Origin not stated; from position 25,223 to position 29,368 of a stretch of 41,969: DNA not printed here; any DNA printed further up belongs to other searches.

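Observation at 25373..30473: Two-gene operon with glycosyltransfer, acyltransfer, methyltransfer and MMPL-type export in two polypeptides, and no scaffold-synthesis genes nearby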

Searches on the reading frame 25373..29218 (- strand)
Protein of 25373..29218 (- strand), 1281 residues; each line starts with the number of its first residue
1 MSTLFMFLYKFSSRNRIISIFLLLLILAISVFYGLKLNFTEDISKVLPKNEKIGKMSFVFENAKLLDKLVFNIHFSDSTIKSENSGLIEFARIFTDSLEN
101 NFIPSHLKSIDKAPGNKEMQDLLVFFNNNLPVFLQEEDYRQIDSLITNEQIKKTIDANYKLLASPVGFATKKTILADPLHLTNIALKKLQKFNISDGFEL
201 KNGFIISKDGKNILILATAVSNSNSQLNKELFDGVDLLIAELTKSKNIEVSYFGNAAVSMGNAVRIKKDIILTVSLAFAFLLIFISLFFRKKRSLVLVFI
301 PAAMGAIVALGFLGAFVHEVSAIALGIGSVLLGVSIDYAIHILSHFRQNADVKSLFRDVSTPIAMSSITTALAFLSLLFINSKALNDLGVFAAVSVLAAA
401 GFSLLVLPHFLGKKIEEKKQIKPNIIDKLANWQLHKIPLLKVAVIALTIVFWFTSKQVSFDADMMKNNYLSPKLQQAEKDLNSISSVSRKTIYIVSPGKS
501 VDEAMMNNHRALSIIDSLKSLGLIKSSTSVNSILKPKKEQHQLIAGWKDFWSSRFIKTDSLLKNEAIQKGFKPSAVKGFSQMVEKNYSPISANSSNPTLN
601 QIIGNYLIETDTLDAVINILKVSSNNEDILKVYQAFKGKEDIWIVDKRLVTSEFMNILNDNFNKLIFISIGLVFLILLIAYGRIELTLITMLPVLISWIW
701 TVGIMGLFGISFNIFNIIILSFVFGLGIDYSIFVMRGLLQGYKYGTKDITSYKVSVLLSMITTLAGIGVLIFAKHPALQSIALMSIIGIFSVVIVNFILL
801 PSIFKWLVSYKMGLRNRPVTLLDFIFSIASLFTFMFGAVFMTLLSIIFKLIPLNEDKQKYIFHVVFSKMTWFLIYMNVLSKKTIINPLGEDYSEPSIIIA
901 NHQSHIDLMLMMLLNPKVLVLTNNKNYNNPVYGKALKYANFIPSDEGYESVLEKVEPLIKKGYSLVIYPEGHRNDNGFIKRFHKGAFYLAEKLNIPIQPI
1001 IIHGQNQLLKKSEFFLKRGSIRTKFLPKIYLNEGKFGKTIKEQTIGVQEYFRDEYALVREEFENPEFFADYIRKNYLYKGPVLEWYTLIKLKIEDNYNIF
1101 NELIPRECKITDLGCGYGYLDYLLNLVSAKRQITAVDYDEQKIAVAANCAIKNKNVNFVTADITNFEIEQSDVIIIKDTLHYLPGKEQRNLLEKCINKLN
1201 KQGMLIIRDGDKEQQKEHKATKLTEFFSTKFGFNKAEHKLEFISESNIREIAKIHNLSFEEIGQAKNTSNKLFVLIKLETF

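Call 3: search_protein_families(library=pfam, proteins=[window:25373-29218:-], max_evalue=0.01)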
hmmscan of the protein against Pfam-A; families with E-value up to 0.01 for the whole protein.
window:25373-29218:- (1281 aa): 14 families
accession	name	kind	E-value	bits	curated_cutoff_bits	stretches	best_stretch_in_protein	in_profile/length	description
PF01553.26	Acyltransferase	-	2.8e-21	76.1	23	1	893-1002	13-131/132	Acyltransferase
PF03176.21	MMPL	-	4.9e-20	72.2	20.5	2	205-408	80-296/333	MMPL family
PF13847.12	Methyltransf_31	-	1.5e-14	54.3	27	1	1107-1222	4-124/145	Methyltransferase domain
PF13649.12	Methyltransf_25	-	2.1e-11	44.8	27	1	1110-1203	1-97/97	Methyltransferase domain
PF08241.18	Methyltransf_11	-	1.3e-10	42.2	21.2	1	1112-1207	2-95/95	Methyltransferase domain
PF08242.18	Methyltransf_12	-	7.5e-09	36.7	30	1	1112-1205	2-98/98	Methyltransferase domain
PF05175.20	MTS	-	1.2e-07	32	23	1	1107-1208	32-139/170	Methyltransferase small domain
PF01739.24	CheR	-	5.1e-06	26.5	27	1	1153-1218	117-182/195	CheR methyltransferase, SAM binding domain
PF07021.18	MetW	-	2.3e-05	24.6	21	1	1096-1182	3-87/193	Methionine biosynthesis protein MetW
PF05401.17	NodS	-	0.00023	21.5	24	1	1110-1207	47-144/201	Nodulation protein S (NodS)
PF00891.24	Methyltransf_2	-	0.00026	20.9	22.3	1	1109-1212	65-169/210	O-methyltransferase domain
PF13679.12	Methyltransf_32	-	0.00031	21.2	27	1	1106-1168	25-94/143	Methyltransferase domain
PF06325.19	PrmA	-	0.0012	18.8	22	1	1102-1177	157-233/296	Ribosomal protein L11 methyltransferase (PrmA)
PF03848.20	TehB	-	0.0024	17.7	20.4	1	1106-1193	30-118/193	Tellurite resistance protein TehB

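Call 4: search_protein_families(library=ncbifam, proteins=[window:25373-29218:-], max_evalue=0.01)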
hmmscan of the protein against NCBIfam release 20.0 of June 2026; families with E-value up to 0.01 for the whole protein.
window:25373-29218:- (1281 aa): 25 families
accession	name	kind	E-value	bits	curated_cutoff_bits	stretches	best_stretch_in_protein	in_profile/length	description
TIGR00921.1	2A067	subfamily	1.8e-35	122.2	351.9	2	647-804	568-731/733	hydrophobe/amphiphile efflux-3 (HAE3) family transporter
TIGR03480.1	HpnN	hypoth_equivalog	1.4e-34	119.3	751.85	2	648-804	700-856/862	hopanoid biosynthesis associated RND transporter like protein HpnN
NF045600.2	BstA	equivalog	1.2e-19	69.7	1400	2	196-407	206-432/903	sterol transporter cytoplasmic membrane protein BstA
TIGR00833.1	actII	subfamily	1.6e-18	66.5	874.7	2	205-410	110-328/910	MMPL family RND transporter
TIGR00530.1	AGP_acyltrn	subfamily_domain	8.8e-16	57.8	102.95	1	893-1002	15-129/130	1-acylglycerol-3-phosphate O-acyltransferase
NF052374.1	HopndTporHpnN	equivalog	4.6e-14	51.5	1100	2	622-795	674-845/858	hopanoid transporter HpnN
NF006386.0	PRK08633.1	equivalog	6.6e-12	44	1221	1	895-1005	442-554/1147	acyl-[ACP]--phospholipid O-acyltransferase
NF002463.0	PRK01683.1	equivalog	2.8e-10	40.2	297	1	1108-1222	33-143/258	trans-aconitate 2-methyltransferase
NF043040.1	corrin_prot_MT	hypoth_equivalog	1.4e-09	37.7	180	1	1099-1210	34-150/216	corrinoid protein-associated methyltransferase CpaM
NF005959.0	PRK08043.1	equivalog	6.4e-09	34.6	886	1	895-1031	29-162/719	bifunctional acyl-ACP--phospholipid O-acyltransferase/long-chain-fatty-acid--ACP ligase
TIGR02072.1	BioC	equivalog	6e-08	32.8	184.95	1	1108-1255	36-170/244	malonyl-ACP O-methyltransferase BioC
TIGR00740.1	TIGR00740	equivalog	9.6e-08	32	193.3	1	1101-1219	48-169/239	carboxy-S-adenosyl-L-methionine synthase CmoA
NF010703.0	PRK14103.1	equivalog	1.1e-07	31.6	320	1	1108-1207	31-124/256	trans-aconitate 2-methyltransferase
TIGR03534.1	RF_mod_PrmC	equivalog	3.3e-05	23.5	199.1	1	1106-1175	87-161/253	peptide chain release factor N(5)-glutamine methyltransferase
TIGR02081.1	metW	equivalog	3.4e-05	23.5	189.5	1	1098-1183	5-88/194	methionine biosynthesis protein MetW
NF045667.1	MTase_DVU1556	equivalog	0.00052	19.5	155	1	1106-1222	22-134/213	DVU_1556 family methyltransferase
TIGR00477.1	tehB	equivalog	0.00063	19.1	219.5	1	1107-1183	74-150/238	tellurite resistance methyltransferase TehB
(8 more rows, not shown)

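Call 6: find_homologous_proteins(query=window:25373-29218:-, max_evalue=1e-10)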
Query window:25373-29218:- (1281 aa): 811 proteins with E <= 1e-10 among 8000 candidates; the best 120 are listed.
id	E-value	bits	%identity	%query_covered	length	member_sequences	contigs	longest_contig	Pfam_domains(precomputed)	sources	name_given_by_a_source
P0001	0.0e+0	2787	100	100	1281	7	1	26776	PF07021.19,PF13847.13,PF03176.22,PF05175.21,PF13649.13,PF01739.25,PF01553.27,PF08241.19,PF08242.19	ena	-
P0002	0.0e+0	2332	82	100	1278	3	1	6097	PF13847.13,PF03176.22,PF05175.21,PF13649.13,PF01739.25,PF01553.27,PF08241.19,PF08242.19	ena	-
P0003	0.0e+0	2121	74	100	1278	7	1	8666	PF13847.13,PF03176.22,PF05175.21,PF13649.13,PF01739.25,PF01553.27,PF08241.19,PF08242.19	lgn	-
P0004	0.0e+0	2114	74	100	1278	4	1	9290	PF13847.13,PF03176.22,PF05175.21,PF13649.13,PF01739.25,PF01553.27,PF08241.19,PF08242.19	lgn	-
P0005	0.0e+0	2113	75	100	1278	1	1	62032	PF13847.13,PF03176.22,PF05175.21,PF13649.13,PF01553.27,PF08241.19,PF08242.19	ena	-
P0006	0.0e+0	2090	73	100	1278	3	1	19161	PF13847.13,PF03176.22,PF05175.21,PF13649.13,PF01739.25,PF01553.27,PF08241.19,PF08242.19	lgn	-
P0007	0.0e+0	2084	74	100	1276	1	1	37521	PF13847.13,PF03176.22,PF05175.21,PF13649.13,PF01739.25,PF01553.27,PF08241.19,PF08242.19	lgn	-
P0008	0.0e+0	2080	74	99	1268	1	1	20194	PF13847.13,PF13489.13,PF03176.22,PF05175.21,PF13649.13,PF00891.25,PF01739.25,PF01553.27,PF08241.19,PF08242.19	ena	-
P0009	0.0e+0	2072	73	100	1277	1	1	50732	PF13847.13,PF03176.22,PF05175.21,PF13649.13,PF00891.25,PF01739.25,PF01553.27,PF08241.19,PF08242.19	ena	-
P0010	0.0e+0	2063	73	100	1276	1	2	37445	PF13847.13,PF03176.22,PF05175.21,PF13649.13,PF01739.25,PF01553.27,PF08241.19,PF08242.19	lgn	-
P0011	0.0e+0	2055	73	100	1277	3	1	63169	PF13847.13,PF03176.22,PF05175.21,PF13649.13,PF00891.25,PF01553.27,PF08241.19,PF08242.19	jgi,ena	-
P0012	0.0e+0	2027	71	100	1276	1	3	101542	PF13847.13,PF03176.22,PF05175.21,PF13649.13,PF00891.25,PF01739.25,PF01553.27,PF08241.19,PF08242.19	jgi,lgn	jgi:1-acyl-sn-glycerol-3-phosphate acyltransferase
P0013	0.0e+0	1849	65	100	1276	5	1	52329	PF13847.13,PF03176.22,PF13649.13,PF00891.25,PF01739.25,PF01553.27,PF08241.19,PF08242.19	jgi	-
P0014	0.0e+0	1824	65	100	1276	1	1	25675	PF13847.13,PF03176.22,PF05175.21,PF13649.13,PF01739.25,PF01553.27,PF08241.19,PF08242.19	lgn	-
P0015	0.0e+0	1796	63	100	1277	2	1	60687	PF13847.13,PF03176.22,PF05175.21,PF13649.13,PF00891.25,PF01553.27,PF08241.19,PF08242.19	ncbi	-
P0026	0.0e+0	1598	56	100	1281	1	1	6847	PF13847.13,PF03176.22,PF05175.21,PF13649.13,PF01553.27,PF08241.19,PF08242.19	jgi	-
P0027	0.0e+0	1598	56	100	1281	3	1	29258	PF13847.13,PF03176.22,PF13649.13,PF01553.27,PF08241.19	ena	-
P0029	0.0e+0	1589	56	100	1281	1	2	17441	PF13847.13,PF03176.22,PF13649.13,PF01553.27,PF08241.19,PF08242.19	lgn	-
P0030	0.0e+0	1588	56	100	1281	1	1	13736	PF13847.13,PF03176.22,PF13649.13,PF00891.25,PF01553.27,PF08241.19,PF08242.19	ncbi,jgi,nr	ncbi:MAG: MMPL family transporter [Chlorobi bacterium]|nr:MMPL family transporter [Chlorobiota bacte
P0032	0.0e+0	1582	56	100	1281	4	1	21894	PF13847.13,PF03176.22,PF13649.13,PF01553.27,PF08241.19,PF08242.19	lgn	-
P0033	0.0e+0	1573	55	100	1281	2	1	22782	PF13847.13,PF03176.22,PF13649.13,PF01553.27,PF08241.19,PF08242.19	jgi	-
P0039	0.0e+0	1545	55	100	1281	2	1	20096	PF13847.13,PF03176.22,PF05175.21,PF13649.13,PF01553.27,PF08241.19,PF08242.19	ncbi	-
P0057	0.0e+0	1507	53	100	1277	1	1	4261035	PF13847.13,PF03176.22,PF05175.21,PF13649.13,PF01553.27,PF08241.19,PF08242.19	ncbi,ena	-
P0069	0.0e+0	1480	53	100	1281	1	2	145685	PF13847.13,PF03176.22,PF05175.21,PF13649.13,PF01553.27,PF08241.19,PF08242.19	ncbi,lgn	-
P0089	0.0e+0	1163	43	100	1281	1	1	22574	PF13847.13,PF13489.13,PF03176.22,PF05175.21,PF13649.13,PF01553.27,PF08241.19,PF08242.19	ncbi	-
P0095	0.0e+0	1125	42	100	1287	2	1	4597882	PF13847.13,PF13489.13,PF03176.22,PF13649.13,PF01553.27,PF08241.19,PF08242.19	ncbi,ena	-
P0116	0.0e+0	1095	40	100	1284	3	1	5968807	PF13489.13,PF01739.25,PF08241.19,PF05401.17,PF07021.19,PF13847.13,PF06325.20,PF03176.22,PF03848.21,PF05175.21,PF13649.13,PF00891.25,PF01553.27,PF08242.19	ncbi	ncbi:MAG: MMPL family transporter [Ferruginibacter sp.]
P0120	0.0e+0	1090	42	100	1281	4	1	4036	PF13847.13,PF03176.22,PF05175.21,PF13649.13,PF00891.25,PF01553.27,PF08241.19,PF08242.19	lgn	-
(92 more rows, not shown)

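Call 8: find_related_loci(query=window:25373-29218:-, collection=genome_contigs, flank=10000)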
Query window:25373-29218:- (1281 aa) in genome_contigs; peptide patterns used: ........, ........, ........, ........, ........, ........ (x = any residue, [..] = any of these).
588 stretches matched a pattern; 30 encode a relative of the query (tblastn E <= 1e-3); 30 distinct loci.
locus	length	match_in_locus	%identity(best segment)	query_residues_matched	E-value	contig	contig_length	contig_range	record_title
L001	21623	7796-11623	65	1-1277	0e+0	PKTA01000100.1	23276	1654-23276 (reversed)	MAG: Marinilabiliales bacterium isolate BM524 sc_1273, whole genome shotgun sequence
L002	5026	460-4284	59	1-1275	0e+0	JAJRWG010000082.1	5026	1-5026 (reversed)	MAG: Bacteroidetes bacterium isolate Dive96_bin2.160 k141_913594, whole genome shotgun sequence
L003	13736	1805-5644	56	1-1277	0e+0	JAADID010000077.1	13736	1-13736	MAG: Chlorobiota bacterium isolate M_MetaBat.24 contig-127_7634, whole genome shotgun sequence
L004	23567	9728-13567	55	1-1277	0e+0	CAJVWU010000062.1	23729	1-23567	MAG TPA_asm: uncultured Bacteroidia bacterium isolate DRR093005_bin.21_MetaBAT_v2.12.1_MAG genome assembly, contig: NODE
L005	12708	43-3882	56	1-1277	0e+0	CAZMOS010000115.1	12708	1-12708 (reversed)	MAG TPA_asm: uncultured Lentimicrobiaceae bacterium isolate binchicken_co64_129 genome assembly, contig: NODE_3651_lengt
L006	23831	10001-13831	55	1-1277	0e+0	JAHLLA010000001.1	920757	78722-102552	MAG: Bacteroidetes bacterium isolate MAG23 NODE_14_length_920757_cov_997.208040, whole genome shotgun sequence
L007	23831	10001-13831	55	1-1277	0e+0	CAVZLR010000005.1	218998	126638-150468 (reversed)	MAG: Marinilabiliales bacterium isolate MFD03804.bin.1.66 genome assembly, contig: contig_41070, whole genome shotgun se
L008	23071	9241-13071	54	1-1277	0e+0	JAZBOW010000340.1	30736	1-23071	MAG: Bacteroidales bacterium isolate bin.543 k117_8347896, whole genome shotgun sequence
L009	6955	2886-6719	54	1-1277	0e+0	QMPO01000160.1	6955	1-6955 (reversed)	MAG: Bacteroidetes bacterium isolate B17_G6 B17_Guay6_scaffold_11454, whole genome shotgun sequence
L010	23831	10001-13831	59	1-1275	0e+0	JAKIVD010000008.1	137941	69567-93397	MAG: Bacteroidales bacterium isolate D100SM.bin.7 NODE_33_length_137941_cov_6.492889, whole genome shotgun sequence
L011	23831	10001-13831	57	1-1275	0e+0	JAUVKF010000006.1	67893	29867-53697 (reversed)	MAG: Chlorobiota bacterium isolate CSMAG_473 CSMAG_473_k141_3092917_length_67893_cov_21.8723, whole genome shotgun seque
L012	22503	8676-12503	55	1-1275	0e+0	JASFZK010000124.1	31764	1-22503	MAG: Bacteroidota bacterium isolate MAY_MAG_00023 ALL_000000000946, whole genome shotgun sequence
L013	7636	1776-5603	54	1-1275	0e+0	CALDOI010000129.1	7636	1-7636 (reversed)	MAG TPA_asm: uncultured Bacteroidetes bacterium isolate ERR2206790_bin.0_CONCOCT_v1.1_MAG genome assembly, contig: ERZ89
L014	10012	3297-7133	54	1-1277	0e+0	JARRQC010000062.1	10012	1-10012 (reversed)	MAG: bacterium isolate Spart_192_MAG scaffold_3620, whole genome shotgun sequence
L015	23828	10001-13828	53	1-1275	0e+0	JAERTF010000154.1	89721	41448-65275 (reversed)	MAG: Bacteroidetes bacterium isolate BH25 c_000000007473, whole genome shotgun sequence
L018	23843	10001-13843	56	1-1278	0e+0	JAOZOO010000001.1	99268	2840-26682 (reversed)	MAG: Bacteroidales bacterium isolate GMC4.maxbin2.135_sub GMC4_56_length_99268_cov_15.714735, whole genome shotgun seque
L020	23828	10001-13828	51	1-1275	0e+0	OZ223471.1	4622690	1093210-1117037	MAG: Bacteroidales bacterium isolate a5dadea3-f0cc-47fd-ae8e-5886e0073126 genome assembly, chromosome: 1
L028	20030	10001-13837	53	1-1275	0e+0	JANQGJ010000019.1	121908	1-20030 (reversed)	MAG: Bacteroidales bacterium isolate PL23b_bin.4 k99_2910557, whole genome shotgun sequence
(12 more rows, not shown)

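Call 10: find_encoding_contigs(protein=P0116, flank=10000, max_places=2)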
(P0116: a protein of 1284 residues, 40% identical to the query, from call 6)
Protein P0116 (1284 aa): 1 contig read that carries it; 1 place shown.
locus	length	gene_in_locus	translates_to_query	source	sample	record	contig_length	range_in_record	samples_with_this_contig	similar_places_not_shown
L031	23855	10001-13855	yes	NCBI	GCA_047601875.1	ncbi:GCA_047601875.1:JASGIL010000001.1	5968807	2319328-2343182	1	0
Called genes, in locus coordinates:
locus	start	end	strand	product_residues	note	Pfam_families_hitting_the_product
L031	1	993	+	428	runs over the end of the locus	PF12679:ABC2_membrane_2, PF12698:ABC2_membrane_3, PF01061:ABC2_membrane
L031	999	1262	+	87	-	PF00550:PP-binding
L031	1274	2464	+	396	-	PF00109:ketoacyl-synt, PF02801:Ketoacyl-synt_C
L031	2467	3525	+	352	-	PF13723:Ketoacyl-synt_2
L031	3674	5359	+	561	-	PF01266:DAO (faint), PF01494:FAD_binding_3, PF04820:Trp_halogenase (faint), PF12831:FAD_oxidored (faint), PF13450:NAD_binding_8 (weak)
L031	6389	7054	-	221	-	PF02698:DUF218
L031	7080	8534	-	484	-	PF00999:Na_H_Exchanger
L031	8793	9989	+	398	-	PF00535:Glycos_transf_2, PF09835:DUF2062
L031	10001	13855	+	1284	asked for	PF03176:MMPL, PF01553:Acyltransferase, PF05175:MTS, PF08241:Methyltransf_11, PF08242:Methyltransf_12, PF13489:Methyltransf_23, PF13649:Methyltransf_25, PF13847:Methyltransf_31, +7 more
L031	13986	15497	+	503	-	PF00890:FAD_binding_2 (weak), PF01266:DAO (faint), PF01494:FAD_binding_3 (weak), PF01593:Amino_oxidase, PF03486:HI0933_like (faint), PF13450:NAD_binding_8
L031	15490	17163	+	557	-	PF03417:AAT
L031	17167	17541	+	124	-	PF01648:ACPS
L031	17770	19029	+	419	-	PF00501:AMP-binding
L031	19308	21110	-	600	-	PF06739:SBBP (faint)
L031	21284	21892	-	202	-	-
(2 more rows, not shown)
